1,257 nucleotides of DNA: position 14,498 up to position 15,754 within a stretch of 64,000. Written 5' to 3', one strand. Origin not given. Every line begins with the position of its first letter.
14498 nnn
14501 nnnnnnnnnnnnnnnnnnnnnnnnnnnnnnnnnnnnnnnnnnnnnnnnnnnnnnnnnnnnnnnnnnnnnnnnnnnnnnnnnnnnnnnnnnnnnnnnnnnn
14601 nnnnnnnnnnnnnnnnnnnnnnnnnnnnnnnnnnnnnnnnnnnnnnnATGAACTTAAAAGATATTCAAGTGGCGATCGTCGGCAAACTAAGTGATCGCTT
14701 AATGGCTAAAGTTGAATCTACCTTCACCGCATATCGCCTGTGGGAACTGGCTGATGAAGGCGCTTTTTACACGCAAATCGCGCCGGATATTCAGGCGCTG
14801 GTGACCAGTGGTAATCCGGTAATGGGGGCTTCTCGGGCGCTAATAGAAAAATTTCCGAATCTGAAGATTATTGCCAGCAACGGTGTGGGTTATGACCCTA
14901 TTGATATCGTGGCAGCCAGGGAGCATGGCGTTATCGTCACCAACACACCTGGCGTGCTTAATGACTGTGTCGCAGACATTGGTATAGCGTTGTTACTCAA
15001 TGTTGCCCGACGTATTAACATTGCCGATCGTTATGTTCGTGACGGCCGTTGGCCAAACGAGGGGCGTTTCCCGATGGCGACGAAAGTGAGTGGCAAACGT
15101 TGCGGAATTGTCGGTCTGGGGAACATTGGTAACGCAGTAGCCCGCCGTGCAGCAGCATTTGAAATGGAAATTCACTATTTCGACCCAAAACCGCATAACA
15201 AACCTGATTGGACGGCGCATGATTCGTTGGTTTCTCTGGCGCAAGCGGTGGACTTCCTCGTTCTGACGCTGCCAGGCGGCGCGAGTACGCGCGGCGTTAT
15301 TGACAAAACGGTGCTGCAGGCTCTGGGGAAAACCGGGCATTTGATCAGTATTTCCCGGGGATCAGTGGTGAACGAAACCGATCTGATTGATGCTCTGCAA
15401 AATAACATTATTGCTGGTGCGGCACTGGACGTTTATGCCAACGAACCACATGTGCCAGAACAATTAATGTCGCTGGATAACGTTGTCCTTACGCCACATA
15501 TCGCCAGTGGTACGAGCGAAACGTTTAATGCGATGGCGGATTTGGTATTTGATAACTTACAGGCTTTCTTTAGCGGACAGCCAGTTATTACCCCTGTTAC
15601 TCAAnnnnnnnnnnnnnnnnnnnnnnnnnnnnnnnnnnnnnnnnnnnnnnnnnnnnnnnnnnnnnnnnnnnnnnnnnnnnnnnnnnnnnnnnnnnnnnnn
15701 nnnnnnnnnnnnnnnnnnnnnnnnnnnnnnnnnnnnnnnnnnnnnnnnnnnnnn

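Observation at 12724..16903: Four-gene accessory operon between ppsA and fadK, not in the K-12 backbone as recalled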

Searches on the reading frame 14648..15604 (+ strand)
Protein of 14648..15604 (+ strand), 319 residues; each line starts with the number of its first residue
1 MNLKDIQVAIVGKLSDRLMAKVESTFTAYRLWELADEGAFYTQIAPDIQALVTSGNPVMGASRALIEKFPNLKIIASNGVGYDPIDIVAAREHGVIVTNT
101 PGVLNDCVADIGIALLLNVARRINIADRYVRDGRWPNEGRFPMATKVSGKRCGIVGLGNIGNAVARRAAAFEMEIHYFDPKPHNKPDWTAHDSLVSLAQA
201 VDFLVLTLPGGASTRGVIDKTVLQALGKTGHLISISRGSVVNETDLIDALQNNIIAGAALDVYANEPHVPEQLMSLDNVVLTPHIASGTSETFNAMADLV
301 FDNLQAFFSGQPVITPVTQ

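Call 11: search_protein_families(proteins=[window:14648-15604:+], library=ncbifam, max_evalue=0.00001)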
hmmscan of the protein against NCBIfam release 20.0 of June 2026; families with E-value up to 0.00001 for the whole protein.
window:14648-15604:+ (319 aa): 21 families
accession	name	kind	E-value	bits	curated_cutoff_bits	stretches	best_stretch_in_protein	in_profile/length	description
NF009714.1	PRK13243.1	equivalog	9.4e-67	225.7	455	1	45-311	43-316/332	glyoxylate reductase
TIGR01327.1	PGDH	equivalog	2.8e-58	198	454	1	44-314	37-307/525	phosphoglycerate dehydrogenase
NF011938.0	PRK15409.1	equivalog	1.6e-51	175.2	492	1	10-311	7-312/324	glyoxylate/hydroxypyruvate reductase GhrB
NF005069.0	PRK06487.1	equivalog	3.8e-47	160.9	448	1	19-313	21-316/320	2-hydroxyacid dehydrogenase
NF041369.1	Dhydh_Halo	equivalog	1.8e-45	155.5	400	1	66-311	50-298/305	D-2-hydroxyacid dehydrogenase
NF006263.0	PRK08410.1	equivalog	3.9e-44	151.3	389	1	63-310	55-309/311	D-2-hydroxyacid dehydrogenase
NF008759.0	PRK11790.1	equivalog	1.3e-40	139.4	404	1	63-308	68-317/410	phosphoglycerate dehydrogenase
NF005750.0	PRK07574.1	equivalog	6.2e-36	124.3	329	1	63-313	106-362/386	NAD-dependent formate dehydrogenase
NF005387.0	PRK06932.1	equivalog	3.5e-35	121.5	492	1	61-308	55-310/314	2-hydroxyacid dehydrogenase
NF005027.0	PRK06436.1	equivalog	6.1e-33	114.2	261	1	71-312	49-284/303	2-hydroxyacid dehydrogenase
NF001309.0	PRK00257.1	equivalog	4.7e-27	94.9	434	1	146-308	113-278/379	4-phosphoerythronate dehydrogenase PdxB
NF006374.0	PRK08605.1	subfamily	1.3e-24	86.9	356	1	72-307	70-318/332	D-lactate dehydrogenase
NF009127.0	PRK12480.1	equivalog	9.8e-24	83.9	579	1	72-267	70-265/330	D-lactate dehydrogenase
NF000492.1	vanH_gen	exception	2.6e-22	79.3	540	1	71-268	66-257/312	D-lactate dehydrogenase VanH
NF000371.1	vanH_Agroup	exception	7.4e-20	71.4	700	1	48-266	48-260/322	VanH-A/VanH-Pt family D-lactate dehydrogenase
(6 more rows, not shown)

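Call 13: search_solved_structures(query=window:14648-15604:+, max_evalue=1e-20)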
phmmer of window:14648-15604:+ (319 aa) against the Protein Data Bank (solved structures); distinct sequences matched with E-value up to 1e-20: 86 (the best 60 are shown).
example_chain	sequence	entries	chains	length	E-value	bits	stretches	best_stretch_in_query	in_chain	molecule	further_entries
4lsw_A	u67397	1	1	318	3.7e-80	272.6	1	22-318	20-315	D-2-hydroxyacid dehydrogensase protein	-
3ba1_A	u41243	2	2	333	1.6e-75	257.4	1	6-317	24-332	Hydroxyphenylpyruvate reductase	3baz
5j23_A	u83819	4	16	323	2.9e-75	256.5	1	8-318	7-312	2-hydroxyacid dehydrogenase | NADPH-dependent glyoxylate/hydroxypyruvate reductase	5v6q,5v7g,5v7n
5uog_A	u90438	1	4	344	3.3e-75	256.4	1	7-318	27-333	NADPH-dependent glyoxylate/hydroxypyruvate reductase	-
5v72_A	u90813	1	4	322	3.3e-75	256.3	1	8-318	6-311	NADPH-dependent glyoxylate/hydroxypyruvate reductase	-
4dgs_A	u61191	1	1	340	4.2e-72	246.2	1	11-313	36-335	Dehydrogenase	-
6pex_A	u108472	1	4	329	7.5e-72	245.3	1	6-317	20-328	aldo keto reductase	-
2dbq_A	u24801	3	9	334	1.2e-53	185.6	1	47-312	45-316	Glyoxylate reductase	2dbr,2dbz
5aov_A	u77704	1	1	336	3.4e-53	184.1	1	45-312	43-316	GLYOXYLATE REDUCTASE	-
6bii_A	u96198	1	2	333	1e-51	179.2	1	45-313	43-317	Glyoxylate reductase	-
4g2n_A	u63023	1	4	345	6.1e-51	176.7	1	65-307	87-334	D-isomer specific 2-hydroxyacid dehydrogenase, NAD-binding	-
9m0t_A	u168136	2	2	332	9e-46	159.7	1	45-311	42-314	Probable 2-ketogluconate reductase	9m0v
1wwk_A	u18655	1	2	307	1.8e-45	158.7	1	32-292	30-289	phosphoglycerate dehydrogenase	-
2cuk_A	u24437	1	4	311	5.7e-41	143.9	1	65-317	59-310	glycerate dehydrogenase/glyoxylate reductase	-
9whb_A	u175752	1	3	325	3.6e-39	138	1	62-312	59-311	3-phosphoglycerate dehydrogenase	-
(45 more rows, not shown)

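Call 18: find_related_loci(query=window:14648-15604:+, collection=genome_contigs, flank=8000)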
Query window:14648-15604:+ (319 aa) in genome_contigs; peptide patterns used: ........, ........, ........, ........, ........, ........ (x = any residue, [..] = any of these).
148 stretches matched a pattern; 14 encode a relative of the query (tblastn E <= 1e-3); 14 distinct loci.
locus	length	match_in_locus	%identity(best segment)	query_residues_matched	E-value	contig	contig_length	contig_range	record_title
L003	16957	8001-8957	98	1-319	0e+0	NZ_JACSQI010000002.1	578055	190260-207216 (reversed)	Escherichia whittamii strain Sa2BVA5 NODE_2_length_578055_cov_7.746463, whole genome shotgun sequence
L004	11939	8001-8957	97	1-319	0e+0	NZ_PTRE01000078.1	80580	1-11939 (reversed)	Escherichia sp. MOD1-EC7003 MOD1-EC7003_78_length_80582_cov_110, whole genome shotgun sequence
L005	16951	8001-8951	84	1-317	0e+0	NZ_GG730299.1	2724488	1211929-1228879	Citrobacter youngae ATCC 29220 Scfld0, whole genome shotgun sequence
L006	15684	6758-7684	42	7-319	2e-77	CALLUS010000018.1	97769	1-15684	MAG: uncultured Rhizobiaceae group bacterium isolate H2_Bin_METABAT__49_1 genome assembly, contig: c_000000172823, whole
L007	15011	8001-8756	40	65-311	2e-52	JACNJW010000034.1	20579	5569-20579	MAG: SAR324 cluster bacterium isolate NIOZ-UU44 NIOZ-UU_NODE_3152_length_20579_cov_27.799, whole genome shotgun sequence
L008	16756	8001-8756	37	65-311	6e-48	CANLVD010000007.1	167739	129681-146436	uncultured Rhodobacteraceae bacterium isolate 2-848.fasta genome assembly, contig: NODE_7, whole genome shotgun sequence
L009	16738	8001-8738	36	70-311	1e-45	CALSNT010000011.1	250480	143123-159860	MAG: uncultured Rhodobacteraceae bacterium isolate K_MB387 genome assembly, contig: contig_24124_K_MB387, whole genome s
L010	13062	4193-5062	34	33-313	1e-43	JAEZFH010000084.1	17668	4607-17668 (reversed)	MAG: Bacillota bacterium isolate OH_CBrB_42 k127_1411091, whole genome shotgun sequence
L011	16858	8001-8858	31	49-311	8e-34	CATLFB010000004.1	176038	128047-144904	MAG TPA_asm: uncultured Candidatus Melainabacteria bacterium isolate MGG09899_1680015468 genome assembly, contig: ERR319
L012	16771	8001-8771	32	65-314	3e-32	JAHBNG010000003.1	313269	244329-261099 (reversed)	Chloroflexi bacterium TSY Poriflexus_aureus_TSY_Hybrid_2, whole genome shotgun sequence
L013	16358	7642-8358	31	63-286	8e-27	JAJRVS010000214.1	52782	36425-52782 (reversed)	MAG: Verrucomicrobia bacterium isolate Dive96_bin10.62 k141_2553473, whole genome shotgun sequence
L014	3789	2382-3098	28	47-289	7e-18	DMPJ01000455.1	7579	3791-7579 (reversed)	MAG TPA_asm: Planktothrix sp. UBA8402 contig_135450, whole genome shotgun sequence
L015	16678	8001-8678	28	65-289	1e-17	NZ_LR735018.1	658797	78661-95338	Planktothrix paucivesiculata PCC 9631 isolate BBR_PRJEB10994, whole genome shotgun sequence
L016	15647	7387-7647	36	204-289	7e-12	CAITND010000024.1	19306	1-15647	MAG: uncultured Oscillatoriales cyanobacterium isolate KTt_bin-1839 genome assembly, contig: bin-1839:024/277, whole gen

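Call 58: search_solved_structures(query=window:14648-15604:+, max_evalue=1e-70, show_alignments=3)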
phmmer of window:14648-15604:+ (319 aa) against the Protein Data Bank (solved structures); distinct sequences matched with E-value up to 1e-70: 7.
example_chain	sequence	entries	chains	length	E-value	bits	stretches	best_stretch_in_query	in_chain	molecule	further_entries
4lsw_A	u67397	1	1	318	3.7e-80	272.6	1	22-318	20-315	D-2-hydroxyacid dehydrogensase protein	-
3ba1_A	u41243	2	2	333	1.6e-75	257.4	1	6-317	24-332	Hydroxyphenylpyruvate reductase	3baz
5j23_A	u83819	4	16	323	2.9e-75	256.5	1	8-318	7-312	2-hydroxyacid dehydrogenase | NADPH-dependent glyoxylate/hydroxypyruvate reductase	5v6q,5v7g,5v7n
5uog_A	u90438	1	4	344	3.3e-75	256.4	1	7-318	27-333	NADPH-dependent glyoxylate/hydroxypyruvate reductase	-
5v72_A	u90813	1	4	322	3.3e-75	256.3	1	8-318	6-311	NADPH-dependent glyoxylate/hydroxypyruvate reductase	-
4dgs_A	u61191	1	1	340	4.2e-72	246.2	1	11-313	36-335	Dehydrogenase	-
6pex_A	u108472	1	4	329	7.5e-72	245.3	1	6-317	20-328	aldo keto reductase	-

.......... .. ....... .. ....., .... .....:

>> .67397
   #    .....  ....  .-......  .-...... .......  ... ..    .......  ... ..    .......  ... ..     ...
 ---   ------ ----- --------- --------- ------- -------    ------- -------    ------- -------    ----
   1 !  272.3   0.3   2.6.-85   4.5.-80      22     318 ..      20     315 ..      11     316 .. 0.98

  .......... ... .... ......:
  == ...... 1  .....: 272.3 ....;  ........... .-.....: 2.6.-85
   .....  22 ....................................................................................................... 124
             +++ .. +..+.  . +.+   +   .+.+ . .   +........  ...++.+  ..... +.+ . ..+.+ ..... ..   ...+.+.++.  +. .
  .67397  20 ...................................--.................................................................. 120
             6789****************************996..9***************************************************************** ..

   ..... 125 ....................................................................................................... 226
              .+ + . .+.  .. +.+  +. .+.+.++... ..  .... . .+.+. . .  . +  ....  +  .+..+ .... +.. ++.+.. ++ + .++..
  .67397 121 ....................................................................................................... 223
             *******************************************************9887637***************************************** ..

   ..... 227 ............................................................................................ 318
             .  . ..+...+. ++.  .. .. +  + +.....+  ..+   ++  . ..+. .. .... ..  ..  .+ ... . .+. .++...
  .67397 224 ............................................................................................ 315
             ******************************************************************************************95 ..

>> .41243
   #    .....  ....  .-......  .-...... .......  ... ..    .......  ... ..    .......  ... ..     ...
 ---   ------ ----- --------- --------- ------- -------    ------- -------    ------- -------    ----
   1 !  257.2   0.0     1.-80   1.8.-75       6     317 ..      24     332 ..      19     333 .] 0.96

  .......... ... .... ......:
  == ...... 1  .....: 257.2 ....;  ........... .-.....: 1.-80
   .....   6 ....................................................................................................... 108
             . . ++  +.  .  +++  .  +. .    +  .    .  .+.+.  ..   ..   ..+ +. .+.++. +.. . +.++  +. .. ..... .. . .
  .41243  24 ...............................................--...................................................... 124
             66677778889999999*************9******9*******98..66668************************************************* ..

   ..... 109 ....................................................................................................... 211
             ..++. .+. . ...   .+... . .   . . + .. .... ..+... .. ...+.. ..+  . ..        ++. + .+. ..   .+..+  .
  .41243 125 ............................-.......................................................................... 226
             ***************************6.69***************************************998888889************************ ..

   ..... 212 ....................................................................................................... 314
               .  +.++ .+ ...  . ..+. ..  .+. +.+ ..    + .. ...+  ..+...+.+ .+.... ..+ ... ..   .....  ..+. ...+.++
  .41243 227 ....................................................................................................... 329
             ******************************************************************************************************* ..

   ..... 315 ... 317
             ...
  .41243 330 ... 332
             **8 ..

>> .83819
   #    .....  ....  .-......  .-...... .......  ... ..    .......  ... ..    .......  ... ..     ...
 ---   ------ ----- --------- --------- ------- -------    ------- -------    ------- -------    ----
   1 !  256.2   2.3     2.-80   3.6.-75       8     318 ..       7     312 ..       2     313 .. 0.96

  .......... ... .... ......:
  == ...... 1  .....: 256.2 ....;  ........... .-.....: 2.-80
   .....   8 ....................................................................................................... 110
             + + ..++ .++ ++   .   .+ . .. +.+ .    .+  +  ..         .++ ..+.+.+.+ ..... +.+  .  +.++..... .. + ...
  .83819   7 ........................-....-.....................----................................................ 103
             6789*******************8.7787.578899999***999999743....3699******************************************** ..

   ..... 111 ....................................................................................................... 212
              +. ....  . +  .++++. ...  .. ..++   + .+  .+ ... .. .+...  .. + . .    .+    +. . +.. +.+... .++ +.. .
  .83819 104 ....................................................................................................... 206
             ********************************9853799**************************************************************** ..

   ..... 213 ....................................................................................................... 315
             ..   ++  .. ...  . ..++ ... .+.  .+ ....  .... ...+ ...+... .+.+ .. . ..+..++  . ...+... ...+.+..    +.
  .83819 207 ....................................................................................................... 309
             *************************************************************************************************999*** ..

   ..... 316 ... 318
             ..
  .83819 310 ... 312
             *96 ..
